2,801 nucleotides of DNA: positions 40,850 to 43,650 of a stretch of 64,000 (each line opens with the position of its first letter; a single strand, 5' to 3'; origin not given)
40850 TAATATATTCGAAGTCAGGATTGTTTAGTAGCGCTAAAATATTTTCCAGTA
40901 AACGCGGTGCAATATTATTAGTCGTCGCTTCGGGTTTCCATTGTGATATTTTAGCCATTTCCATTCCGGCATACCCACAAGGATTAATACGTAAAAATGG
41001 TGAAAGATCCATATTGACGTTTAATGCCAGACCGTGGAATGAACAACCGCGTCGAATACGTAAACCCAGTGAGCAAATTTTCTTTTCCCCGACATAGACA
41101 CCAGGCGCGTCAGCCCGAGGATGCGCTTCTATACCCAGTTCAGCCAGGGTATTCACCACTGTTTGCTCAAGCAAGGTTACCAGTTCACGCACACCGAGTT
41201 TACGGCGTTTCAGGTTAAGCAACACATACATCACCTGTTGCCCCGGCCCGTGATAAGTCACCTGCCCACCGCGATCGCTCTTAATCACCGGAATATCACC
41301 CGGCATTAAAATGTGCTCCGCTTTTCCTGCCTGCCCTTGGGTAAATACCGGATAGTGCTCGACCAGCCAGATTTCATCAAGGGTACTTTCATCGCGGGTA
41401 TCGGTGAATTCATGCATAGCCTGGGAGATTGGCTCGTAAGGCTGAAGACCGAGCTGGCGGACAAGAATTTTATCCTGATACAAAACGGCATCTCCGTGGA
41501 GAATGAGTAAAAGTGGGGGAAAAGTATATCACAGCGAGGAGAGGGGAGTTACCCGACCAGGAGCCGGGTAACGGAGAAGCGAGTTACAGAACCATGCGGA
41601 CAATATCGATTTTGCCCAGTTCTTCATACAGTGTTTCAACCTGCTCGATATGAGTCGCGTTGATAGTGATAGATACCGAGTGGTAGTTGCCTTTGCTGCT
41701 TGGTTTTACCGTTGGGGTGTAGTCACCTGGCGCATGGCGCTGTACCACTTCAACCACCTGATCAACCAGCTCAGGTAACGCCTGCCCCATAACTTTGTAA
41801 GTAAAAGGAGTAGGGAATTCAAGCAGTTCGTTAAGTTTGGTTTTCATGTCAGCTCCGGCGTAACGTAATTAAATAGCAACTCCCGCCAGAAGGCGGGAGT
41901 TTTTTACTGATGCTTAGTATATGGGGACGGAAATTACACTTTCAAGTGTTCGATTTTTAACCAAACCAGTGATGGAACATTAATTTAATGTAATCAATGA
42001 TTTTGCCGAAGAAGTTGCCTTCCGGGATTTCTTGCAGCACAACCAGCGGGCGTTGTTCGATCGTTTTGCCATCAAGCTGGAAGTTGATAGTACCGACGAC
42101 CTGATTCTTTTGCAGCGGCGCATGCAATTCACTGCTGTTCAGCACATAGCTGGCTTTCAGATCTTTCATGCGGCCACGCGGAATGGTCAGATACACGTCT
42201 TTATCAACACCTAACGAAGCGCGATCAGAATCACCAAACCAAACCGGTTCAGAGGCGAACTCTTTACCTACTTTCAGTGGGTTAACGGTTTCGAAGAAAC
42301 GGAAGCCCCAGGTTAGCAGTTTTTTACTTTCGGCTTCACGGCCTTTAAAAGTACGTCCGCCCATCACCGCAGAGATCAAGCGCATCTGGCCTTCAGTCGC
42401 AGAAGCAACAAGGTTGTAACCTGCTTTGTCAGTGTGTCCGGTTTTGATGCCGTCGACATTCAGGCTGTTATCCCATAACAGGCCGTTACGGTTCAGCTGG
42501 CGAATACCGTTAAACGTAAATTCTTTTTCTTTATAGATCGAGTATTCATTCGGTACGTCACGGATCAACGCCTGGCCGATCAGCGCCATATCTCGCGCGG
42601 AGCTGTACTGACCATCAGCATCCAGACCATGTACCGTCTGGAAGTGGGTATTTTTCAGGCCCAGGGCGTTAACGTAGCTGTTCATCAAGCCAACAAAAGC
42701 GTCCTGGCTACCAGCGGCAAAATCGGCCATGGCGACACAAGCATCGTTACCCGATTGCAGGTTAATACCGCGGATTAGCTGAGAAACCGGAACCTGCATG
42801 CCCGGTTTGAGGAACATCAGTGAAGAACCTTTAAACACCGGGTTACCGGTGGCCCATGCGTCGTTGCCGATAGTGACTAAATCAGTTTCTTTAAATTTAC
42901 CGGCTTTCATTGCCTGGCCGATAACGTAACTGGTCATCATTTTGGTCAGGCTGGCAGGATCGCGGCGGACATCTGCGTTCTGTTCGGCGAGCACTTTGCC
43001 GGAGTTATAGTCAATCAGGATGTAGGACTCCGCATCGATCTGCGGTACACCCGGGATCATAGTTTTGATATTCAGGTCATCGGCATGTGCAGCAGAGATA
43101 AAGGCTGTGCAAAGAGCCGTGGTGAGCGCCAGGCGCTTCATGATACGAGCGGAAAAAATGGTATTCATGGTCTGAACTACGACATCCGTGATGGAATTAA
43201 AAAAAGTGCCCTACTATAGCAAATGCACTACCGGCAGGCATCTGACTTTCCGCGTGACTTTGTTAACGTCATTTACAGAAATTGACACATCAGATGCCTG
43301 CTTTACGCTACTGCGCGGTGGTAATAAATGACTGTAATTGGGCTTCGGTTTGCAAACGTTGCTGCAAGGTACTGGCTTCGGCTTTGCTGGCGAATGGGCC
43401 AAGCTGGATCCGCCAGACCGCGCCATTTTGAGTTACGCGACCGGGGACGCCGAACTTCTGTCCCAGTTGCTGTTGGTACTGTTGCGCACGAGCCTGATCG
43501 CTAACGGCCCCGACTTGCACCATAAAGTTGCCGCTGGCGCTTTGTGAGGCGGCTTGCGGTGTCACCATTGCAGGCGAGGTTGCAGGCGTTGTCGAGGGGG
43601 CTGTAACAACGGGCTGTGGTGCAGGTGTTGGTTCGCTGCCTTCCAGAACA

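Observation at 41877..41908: Plus-strand-oriented intrinsic terminator between two minus-strand genes (dacA and ybeD)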

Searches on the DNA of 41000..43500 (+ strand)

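Call 4: search_dna_similar(query=window:41400-42400:+, collection=ecoli_genomes, mode=near, max_rows=8)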
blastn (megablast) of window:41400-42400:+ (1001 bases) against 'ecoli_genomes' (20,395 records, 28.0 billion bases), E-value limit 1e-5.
Records with a match: 5424; places in all: 5433; records where one place covers at least 80% of the query: 5424.
Genomes with a match: 5424 of 5426; with a place that covers at least 80% of the query: 5424. Places per genome that has any: lowest 1, median 1, highest 2. On chromosomes: 5431 places; on plasmids: 2.
Best place of each record, by identity: >=99% 1712; 95-99% 3712.
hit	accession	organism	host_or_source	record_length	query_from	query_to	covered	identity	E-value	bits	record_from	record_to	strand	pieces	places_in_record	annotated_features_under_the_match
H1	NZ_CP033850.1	Escherichia coli strain FDAARGOS_497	Homo sapiens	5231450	1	1001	100%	100.0%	0e+0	1849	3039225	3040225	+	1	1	dacA: D-alanyl-D-alanine carboxypeptidase DacA | ybeD: DUF493 family protein YbeD | lipB: lipoyl(octanoyl) transferase LipB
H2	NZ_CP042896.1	Escherichia coli strain CFSAN061771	missing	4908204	1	1001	100%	100.0%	0e+0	1849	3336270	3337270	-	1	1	dacA: D-alanyl-D-alanine carboxypeptidase DacA | ybeD: DUF493 family protein YbeD | lipB: lipoyl(octanoyl) transferase LipB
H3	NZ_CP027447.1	Escherichia coli strain 2014C-3075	Homo sapiens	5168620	1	1001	100%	100.0%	0e+0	1849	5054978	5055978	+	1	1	dacA: D-alanyl-D-alanine carboxypeptidase DacA | ybeD: DUF493 family protein YbeD | lipB: lipoyl(octanoyl) transferase LipB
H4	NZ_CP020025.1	Escherichia coli strain WB61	Rupornis magnirostris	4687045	1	1001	100%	100.0%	0e+0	1849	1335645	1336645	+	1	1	dacA: D-alanyl-D-alanine carboxypeptidase DacA | ybeD: DUF493 family protein YbeD | lipB: lipoyl(octanoyl) transferase LipB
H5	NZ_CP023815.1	Escherichia coli strain IMT16316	wild bird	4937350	1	1001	100%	100.0%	0e+0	1849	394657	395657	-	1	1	dacA: D-alanyl-D-alanine carboxypeptidase DacA | ybeD: DUF493 family protein YbeD | lipB: lipoyl(octanoyl) transferase LipB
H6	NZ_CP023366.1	Escherichia coli strain 1428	canine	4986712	1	1001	100%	100.0%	0e+0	1849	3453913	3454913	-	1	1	dacA: D-alanyl-D-alanine carboxypeptidase DacA | ybeD: DUF493 family protein YbeD | lipB: lipoyl(octanoyl) transferase LipB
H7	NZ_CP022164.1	Escherichia coli strain M160133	Homo sapiens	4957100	1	1001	100%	100.0%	0e+0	1849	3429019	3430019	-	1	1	dacA: D-alanyl-D-alanine carboxypeptidase DacA | ybeD: DUF493 family protein YbeD | lipB: lipoyl(octanoyl) transferase LipB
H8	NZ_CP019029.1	Escherichia coli strain Ecol_881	Homo sapiens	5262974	1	1001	100%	100.0%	0e+0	1849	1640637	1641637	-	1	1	dacA: D-alanyl-D-alanine carboxypeptidase DacA | ybeD: DUF493 family protein YbeD | lipB: lipoyl(octanoyl) transferase LipB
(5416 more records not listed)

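Call 6: search_rna_families(source=window, start=41000, end=43500, threshold=evalue, max_evalue=10)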
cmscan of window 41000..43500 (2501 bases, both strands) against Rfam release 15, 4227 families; matches with E-value up to 10: 2.
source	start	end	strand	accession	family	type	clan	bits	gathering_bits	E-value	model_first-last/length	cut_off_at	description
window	41878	41901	-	RF01772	rnk_pseudo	Cis-reg; leader;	-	19.6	55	3.4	75-98/108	no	Pseudomonas rnk leader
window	43234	43300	-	RF00780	MIR477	Gene; miRNA;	-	16.4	65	6.3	21-81/99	no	MIR477 microRNA precursor family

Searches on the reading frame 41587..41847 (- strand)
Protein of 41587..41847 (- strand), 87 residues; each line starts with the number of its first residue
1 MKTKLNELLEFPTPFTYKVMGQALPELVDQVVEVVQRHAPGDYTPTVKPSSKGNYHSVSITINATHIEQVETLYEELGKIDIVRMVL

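Call 28: find_related_loci(query=window:41587-41847:-, collection=genome_contigs, flank=1200)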
Query window:41587-41847:- (87 aa) in genome_contigs; peptide patterns used: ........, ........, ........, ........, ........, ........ (x = any residue, [..] = any of these).
600 stretches matched a pattern (row limit reached: there are more); 489 encode a relative of the query (tblastn E <= 1e-3); the best 80 are kept; 80 distinct loci.
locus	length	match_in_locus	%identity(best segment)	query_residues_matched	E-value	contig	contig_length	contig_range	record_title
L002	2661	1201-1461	100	1-87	7e-56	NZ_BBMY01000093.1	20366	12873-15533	Escherichia albertii NBRC 107761 = DSM 17582 strain NBRC 107761, whole genome shotgun sequence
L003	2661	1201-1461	100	1-87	7e-56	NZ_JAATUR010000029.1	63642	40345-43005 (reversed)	Escherichia coli strain SCPM-O-B-8794 29length=63642, whole genome shotgun sequence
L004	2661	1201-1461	100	1-87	7e-56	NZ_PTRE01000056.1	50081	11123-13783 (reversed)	Escherichia sp. MOD1-EC7003 MOD1-EC7003_56_length_50081_cov_115, whole genome shotgun sequence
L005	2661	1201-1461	100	1-87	7e-56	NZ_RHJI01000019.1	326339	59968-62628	Escherichia sp. E1V33 1V33_19_consensus, whole genome shotgun sequence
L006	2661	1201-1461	98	1-87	8e-55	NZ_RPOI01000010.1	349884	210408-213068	Citrobacter youngae strain CCUG 30791 citrobacter_youngae_CCUG30791T_0000010, whole genome shotgun sequence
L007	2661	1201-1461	98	1-87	8e-55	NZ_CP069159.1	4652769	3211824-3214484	Citrobacter sp. R56 chromosome, complete genome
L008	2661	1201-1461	98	1-87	8e-55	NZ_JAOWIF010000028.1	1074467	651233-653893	Citrobacter sp. Cu233 218, whole genome shotgun sequence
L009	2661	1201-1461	98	1-87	8e-55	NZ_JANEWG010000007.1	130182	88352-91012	Citrobacter sp. Awk 4 510132-22-7, whole genome shotgun sequence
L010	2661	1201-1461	98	1-87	8e-55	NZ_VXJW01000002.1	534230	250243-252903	Salmonella enterica subsp. arizonae strain CCUG 6322T contig_0000002, whole genome shotgun sequence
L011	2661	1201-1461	98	1-87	8e-55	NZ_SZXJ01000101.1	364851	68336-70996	Citrobacter sp. wls619 contig26, whole genome shotgun sequence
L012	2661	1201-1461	98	1-87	8e-55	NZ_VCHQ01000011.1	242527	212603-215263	Klebsiella indica strain TOUT106 salmonela_mira_c11, whole genome shotgun sequence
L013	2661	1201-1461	97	1-87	3e-54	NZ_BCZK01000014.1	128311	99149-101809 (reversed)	Klebsiella oxytoca NBRC 105695, whole genome shotgun sequence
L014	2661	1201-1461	97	1-87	3e-54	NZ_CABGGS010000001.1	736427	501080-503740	Klebsiella spallanzanii isolate SB6411, whole genome shotgun sequence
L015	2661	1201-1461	97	1-87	3e-54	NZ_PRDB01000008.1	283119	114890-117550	Klebsiella michiganensis strain DSM 25444 contig_8, whole genome shotgun sequence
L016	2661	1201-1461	97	1-87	3e-54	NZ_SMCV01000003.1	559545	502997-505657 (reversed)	Raoultella sp. BIGb0138 Ga0304797_103, whole genome shotgun sequence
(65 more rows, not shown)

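Call 45: find_homologous_proteins(query=window:41587-41847:-, max_evalue=1e-10)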
Query window:41587-41847:- (87 aa): 524 proteins with E <= 1e-10 among 535 candidates; the best 120 are listed.
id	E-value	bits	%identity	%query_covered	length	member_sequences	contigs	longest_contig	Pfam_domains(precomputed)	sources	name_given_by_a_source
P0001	1.5e-49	183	100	100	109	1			PF04359.21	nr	nr:Chain A, Hypothetical UPF0250 protein ybeD [Escherichia coli]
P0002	3.3e-48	179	98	100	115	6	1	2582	PF04359.21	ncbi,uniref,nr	ncbi:Proposed lipoate regulatory protein YbeD [Salmonella enterica subsp. enterica serovar Urbana st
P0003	3.3e-48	179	97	100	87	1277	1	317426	PF04359.21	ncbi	ncbi:TPA: DUF493 family protein YbeD [Salmonella enterica]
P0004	1.2e-46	174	99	94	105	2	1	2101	PF04359.21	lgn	-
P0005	3.1e-45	169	93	100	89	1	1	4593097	PF04359.21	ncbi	ncbi:DUF493 family protein YbeD [Escherichia coli]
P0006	7.9e-45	168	100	91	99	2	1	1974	PF04359.21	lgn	-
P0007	1.0e-44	167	91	100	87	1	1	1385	PF04359.21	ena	-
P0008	1.2e-44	167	91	100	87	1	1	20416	PF04359.21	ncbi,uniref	ncbi:DUF493 family protein YbeD [Sodalis sp. (in: enterobacteria)]|uniref:DUF493 family protein YbeD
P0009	1.3e-44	167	95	100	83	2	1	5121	PF04359.21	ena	-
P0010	1.4e-44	167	92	100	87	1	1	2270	PF04359.21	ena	-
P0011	2.2e-44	166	89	100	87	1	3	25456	PF04359.21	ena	-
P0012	3.2e-44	166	92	100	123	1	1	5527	PF04359.21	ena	-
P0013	3.2e-44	166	92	100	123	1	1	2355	PF04359.21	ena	-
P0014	9.2e-44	164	87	100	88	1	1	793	PF04359.21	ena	-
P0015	1.1e-43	164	87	100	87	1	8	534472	PF04359.21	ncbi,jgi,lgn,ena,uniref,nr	ncbi:DUF493 family protein YbeD [Rosenbergiella nectarea]|uniref:UPF0250 protein SAMN05216522_10423 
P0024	3.5e-43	163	86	100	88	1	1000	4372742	PF04359.21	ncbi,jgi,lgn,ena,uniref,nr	ncbi:UPF0250 protein [Proteus mirabilis]|uniref:UPF0250 protein NCTC10975_02487 n=3 Tax=Proteus mira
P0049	1.7e-42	160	85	100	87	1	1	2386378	PF04359.21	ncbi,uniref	ncbi:DUF493 family protein YbeD [Utexia brackfieldae]|uniref:DUF493 family protein YbeD n=1 Tax=Utex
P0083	6.3e-42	159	86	100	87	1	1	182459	PF04359.21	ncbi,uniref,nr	ncbi:DUF493 family protein YbeD [Budvicia diplopodorum]|uniref:DUF493 family protein YbeD n=1 Tax=Bu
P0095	9.7e-42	158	86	100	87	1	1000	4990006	PF04359.21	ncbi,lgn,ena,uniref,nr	ncbi:TPA: DUF493 family protein YbeD [Yersinia enterocolitica]|uniref:UPF0250 protein YE3006 n=6 Tax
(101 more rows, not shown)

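Call 46: find_encoding_contigs(protein=P0024, flank=1500, max_places=1)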
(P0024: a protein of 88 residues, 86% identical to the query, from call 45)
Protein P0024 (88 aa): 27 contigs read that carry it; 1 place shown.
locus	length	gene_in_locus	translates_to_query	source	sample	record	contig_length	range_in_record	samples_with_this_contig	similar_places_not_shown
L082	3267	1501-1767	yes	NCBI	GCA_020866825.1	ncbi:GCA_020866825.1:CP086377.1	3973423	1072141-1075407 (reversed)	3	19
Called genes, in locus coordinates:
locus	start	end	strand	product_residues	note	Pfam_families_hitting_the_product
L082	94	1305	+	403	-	PF00768:Peptidase_S11, PF13354:Beta-lactamase2, PF07943:PBP5_C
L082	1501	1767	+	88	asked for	PF04359:DUF493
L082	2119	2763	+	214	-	PF21948:LplA-B_cat, PF03099:BPL_LplA_LipB (weak)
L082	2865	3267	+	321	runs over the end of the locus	PF16881:LIAS_N (weak), PF04055:Radical_SAM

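Call 47: find_encoding_contigs(protein=P0095, flank=1500, max_places=1)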
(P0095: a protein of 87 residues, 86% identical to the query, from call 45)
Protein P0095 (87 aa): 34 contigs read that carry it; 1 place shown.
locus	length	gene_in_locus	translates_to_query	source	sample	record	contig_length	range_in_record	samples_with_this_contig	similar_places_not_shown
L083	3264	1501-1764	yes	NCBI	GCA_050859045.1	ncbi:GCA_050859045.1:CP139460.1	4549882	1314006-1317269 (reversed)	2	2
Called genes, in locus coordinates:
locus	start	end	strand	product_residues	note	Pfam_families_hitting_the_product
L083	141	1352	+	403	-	PF00768:Peptidase_S11, PF13354:Beta-lactamase2, PF07943:PBP5_C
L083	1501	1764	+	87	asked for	PF04359:DUF493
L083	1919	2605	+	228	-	PF21948:LplA-B_cat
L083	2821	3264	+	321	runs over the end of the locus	PF16881:LIAS_N (weak), PF04055:Radical_SAM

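Call 48: find_encoding_contigs(protein=P0083, flank=1500, max_places=1)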
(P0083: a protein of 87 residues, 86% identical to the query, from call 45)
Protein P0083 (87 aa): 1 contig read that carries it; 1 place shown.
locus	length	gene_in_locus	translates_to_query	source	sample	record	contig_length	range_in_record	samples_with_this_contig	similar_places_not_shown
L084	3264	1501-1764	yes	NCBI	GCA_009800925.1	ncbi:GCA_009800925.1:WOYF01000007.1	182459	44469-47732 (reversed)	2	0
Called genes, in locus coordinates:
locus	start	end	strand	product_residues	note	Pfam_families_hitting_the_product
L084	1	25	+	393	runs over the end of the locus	PF03330:DPBB_1, PF05036:SPOR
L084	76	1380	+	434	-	PF00768:Peptidase_S11, PF13354:Beta-lactamase2, PF07943:PBP5_C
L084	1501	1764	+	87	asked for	PF04359:DUF493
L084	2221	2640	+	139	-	PF00903:Glyoxalase, PF06983:3-dmu-9_3-mt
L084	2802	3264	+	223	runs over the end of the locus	PF21948:LplA-B_cat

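Call 49: find_encoding_contigs(protein=P0049, flank=1500, max_places=1)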
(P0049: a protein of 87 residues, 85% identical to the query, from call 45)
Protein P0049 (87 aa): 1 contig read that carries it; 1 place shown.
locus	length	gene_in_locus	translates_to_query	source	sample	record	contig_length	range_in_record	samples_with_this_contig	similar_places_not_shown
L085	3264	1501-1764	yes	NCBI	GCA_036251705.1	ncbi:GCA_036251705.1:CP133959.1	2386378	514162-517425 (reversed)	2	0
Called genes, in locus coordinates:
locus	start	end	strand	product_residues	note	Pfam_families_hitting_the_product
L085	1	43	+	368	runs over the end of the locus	PF01098:FTSW_RODA_SPOVE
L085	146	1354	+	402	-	PF00768:Peptidase_S11, PF13354:Beta-lactamase2, PF07943:PBP5_C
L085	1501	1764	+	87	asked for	PF04359:DUF493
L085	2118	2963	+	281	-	PF03123:CAT_RBD, PF00874:PRD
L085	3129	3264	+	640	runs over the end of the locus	PF00367:PTS_EIIB, PF02378:PTS_EIIC, PF00358:PTS_EIIA_1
